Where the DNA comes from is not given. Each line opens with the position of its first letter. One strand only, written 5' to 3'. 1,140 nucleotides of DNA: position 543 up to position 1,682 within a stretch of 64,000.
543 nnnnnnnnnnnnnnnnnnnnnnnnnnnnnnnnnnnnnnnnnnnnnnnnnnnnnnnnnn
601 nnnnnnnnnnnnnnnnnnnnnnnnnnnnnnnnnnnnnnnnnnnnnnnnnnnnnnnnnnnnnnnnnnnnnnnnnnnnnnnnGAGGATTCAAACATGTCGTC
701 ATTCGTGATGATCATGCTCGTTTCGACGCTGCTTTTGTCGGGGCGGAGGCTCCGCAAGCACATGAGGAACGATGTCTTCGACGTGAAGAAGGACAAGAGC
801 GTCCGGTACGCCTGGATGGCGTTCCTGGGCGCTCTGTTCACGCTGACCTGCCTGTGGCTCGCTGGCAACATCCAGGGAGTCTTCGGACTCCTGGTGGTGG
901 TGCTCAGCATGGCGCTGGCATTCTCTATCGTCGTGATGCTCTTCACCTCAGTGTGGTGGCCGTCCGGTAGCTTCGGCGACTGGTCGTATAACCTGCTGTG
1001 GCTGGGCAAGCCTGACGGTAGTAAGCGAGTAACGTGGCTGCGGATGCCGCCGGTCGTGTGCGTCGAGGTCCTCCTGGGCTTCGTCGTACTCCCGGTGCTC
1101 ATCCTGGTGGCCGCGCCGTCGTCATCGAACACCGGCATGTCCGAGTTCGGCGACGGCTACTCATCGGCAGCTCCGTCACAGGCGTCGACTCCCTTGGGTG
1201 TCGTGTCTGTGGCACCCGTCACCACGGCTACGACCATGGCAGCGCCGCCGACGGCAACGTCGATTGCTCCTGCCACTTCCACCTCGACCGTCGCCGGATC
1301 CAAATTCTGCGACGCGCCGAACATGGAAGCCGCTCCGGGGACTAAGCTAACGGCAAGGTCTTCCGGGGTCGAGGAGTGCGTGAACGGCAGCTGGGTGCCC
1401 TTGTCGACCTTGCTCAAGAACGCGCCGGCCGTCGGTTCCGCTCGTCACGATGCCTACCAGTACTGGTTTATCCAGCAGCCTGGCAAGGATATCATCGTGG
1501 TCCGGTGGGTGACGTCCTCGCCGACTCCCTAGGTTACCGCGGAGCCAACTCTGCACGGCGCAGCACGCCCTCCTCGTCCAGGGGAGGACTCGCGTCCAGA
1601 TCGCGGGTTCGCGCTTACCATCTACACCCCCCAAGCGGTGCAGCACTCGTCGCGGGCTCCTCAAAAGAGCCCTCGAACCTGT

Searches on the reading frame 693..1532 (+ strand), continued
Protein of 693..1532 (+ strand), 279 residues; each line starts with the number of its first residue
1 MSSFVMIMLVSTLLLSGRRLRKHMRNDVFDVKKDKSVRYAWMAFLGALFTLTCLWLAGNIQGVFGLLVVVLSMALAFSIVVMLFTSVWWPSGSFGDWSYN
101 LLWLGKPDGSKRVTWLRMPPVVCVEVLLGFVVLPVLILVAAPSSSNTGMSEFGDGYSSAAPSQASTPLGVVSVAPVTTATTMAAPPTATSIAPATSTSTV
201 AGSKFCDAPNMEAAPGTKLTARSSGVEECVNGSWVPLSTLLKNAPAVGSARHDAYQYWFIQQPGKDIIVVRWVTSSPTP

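Call 69: predict_structure(alignment_id=A6)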
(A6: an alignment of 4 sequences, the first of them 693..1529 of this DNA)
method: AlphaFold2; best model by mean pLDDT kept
length: 279 residues; sequences in the alignment: 4
mean_pLDDT: 50.6   pTM: 0.25
mean pLDDT of the five models: 50.6, 47.4, 47.0, 46.1, 46.1
residues with pLDDT >= 90: 0; 70-90: 24; 50-70: 94; < 50: 161
segments of 3 or more residues with pLDDT < 50: 1-8, 11-18, 20-37, 81-129, 138-174, 176-184, 187-204, 275-279
pLDDT, mean of each block of 10 residues (from residue 1): 47 48 43 47 58 58 53 53 41 44 43 39 43 49 39 38 38 42 43 37 52 65 72 76 66 65 68 47
secondary structure, 60 per line:
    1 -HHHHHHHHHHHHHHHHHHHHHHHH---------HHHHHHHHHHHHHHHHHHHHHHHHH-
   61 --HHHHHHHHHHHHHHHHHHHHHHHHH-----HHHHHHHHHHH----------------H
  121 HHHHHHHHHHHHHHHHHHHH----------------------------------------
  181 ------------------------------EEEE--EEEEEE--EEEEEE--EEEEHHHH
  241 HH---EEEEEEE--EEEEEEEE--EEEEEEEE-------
elements in order: H2-25 H35-59 H63-87 H93-103 H120-140 E211-214 E217-222 E225-230 E233-236 H237-242 E246-252 E255-262 E265-272

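Call 88: search_protein_families(library=phrogs, proteins=[P0002, P0001, P0003, P0004, P0005, L022:1911-2315:+, L003:7586-7963:+], max_evalue=0.1)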
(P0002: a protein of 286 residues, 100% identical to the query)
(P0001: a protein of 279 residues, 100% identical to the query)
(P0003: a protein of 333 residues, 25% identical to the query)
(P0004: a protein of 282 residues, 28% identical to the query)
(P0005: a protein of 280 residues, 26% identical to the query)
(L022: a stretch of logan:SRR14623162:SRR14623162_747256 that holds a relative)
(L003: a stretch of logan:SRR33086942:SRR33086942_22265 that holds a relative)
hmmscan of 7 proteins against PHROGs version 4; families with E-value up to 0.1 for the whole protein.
P0002 (286 aa): 0 families

P0001 (279 aa): 0 families

P0003 (333 aa): 0 families

P0004 (282 aa): 3 families
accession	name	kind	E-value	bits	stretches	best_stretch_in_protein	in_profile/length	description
phrog_197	-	moron, auxiliary metabolic gene and host takeover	0.011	16.1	1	120-196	229-309/486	Zot-like toxin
phrog_11935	-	unknown function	0.082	13.8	0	149-202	20-70/143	-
phrog_14234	-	unknown function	0.098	13.5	0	142-202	155-213/223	-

P0005 (280 aa): 3 families
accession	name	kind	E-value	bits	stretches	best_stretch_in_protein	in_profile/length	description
phrog_197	-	moron, auxiliary metabolic gene and host takeover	0.0016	18.9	1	126-195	230-290/486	Zot-like toxin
phrog_19157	-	unknown function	0.065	14.2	0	136-215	5-79/162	-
phrog_458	-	other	0.089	13.7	0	151-204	13-61/246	protease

L022:1911-2315:+ (135 aa): 0 families

L003:7586-7963:+ (126 aa): 0 families

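Call 89: search_solved_structures(query=A5, max_evalue=10)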
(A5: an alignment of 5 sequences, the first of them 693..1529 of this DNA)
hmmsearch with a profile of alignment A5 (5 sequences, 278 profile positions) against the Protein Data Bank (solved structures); distinct sequences matched with E-value up to 10: 11.
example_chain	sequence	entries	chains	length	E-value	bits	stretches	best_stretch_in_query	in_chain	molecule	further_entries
5mg3_G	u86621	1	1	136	0.01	18.2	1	127-177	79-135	Protein-export membrane protein SecG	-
4ae8_A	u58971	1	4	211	0.35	13.2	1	201-242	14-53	THIOESTERASE SUPERFAMILY MEMBER 4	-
4gah_A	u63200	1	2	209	0.57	12.6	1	202-242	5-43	Thioesterase superfamily member 4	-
6tad_A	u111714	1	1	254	0.61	12.4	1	134-182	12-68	SLT domain-containing protein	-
6taf_A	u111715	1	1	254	0.61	12.4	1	134-182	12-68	SLT domain-containing protein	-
6ta9_A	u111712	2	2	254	0.62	12.4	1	134-182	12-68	SLT domain-containing protein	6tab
9vyi_A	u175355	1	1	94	1.3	11.3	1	191-267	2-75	UpfC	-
9o17_AC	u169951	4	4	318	3.5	10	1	159-233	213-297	Small ribosomal subunit protein uS3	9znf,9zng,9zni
6xpe_B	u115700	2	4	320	3.7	9.9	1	48-94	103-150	Zinc transporter 8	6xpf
6tdu_AM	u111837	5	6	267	5.5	9.3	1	163-198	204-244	oligomycin sensitivity conferring protein (OSCP) | oligomycin sensitivity conferrring protein (OSCP)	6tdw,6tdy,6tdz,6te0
9rbf_8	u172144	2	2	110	6.1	9.2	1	127-177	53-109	Protein-export membrane protein SecG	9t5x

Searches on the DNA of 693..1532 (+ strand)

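Call 41: search_dna_similar(query=L001:1700-3720:+, collection=phages, mode=distant, max_evalue=0.001)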
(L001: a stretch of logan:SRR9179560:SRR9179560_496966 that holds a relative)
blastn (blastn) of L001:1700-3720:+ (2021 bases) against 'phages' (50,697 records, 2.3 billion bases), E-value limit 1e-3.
No match.

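Call 68: search_rna_families(sources=[L001, L015, L022], threshold=evalue, max_evalue=1)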
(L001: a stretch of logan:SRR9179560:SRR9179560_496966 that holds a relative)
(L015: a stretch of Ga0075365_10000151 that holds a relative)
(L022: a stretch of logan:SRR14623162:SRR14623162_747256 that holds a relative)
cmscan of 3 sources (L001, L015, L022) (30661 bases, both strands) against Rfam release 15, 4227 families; matches with E-value up to 1: 0.
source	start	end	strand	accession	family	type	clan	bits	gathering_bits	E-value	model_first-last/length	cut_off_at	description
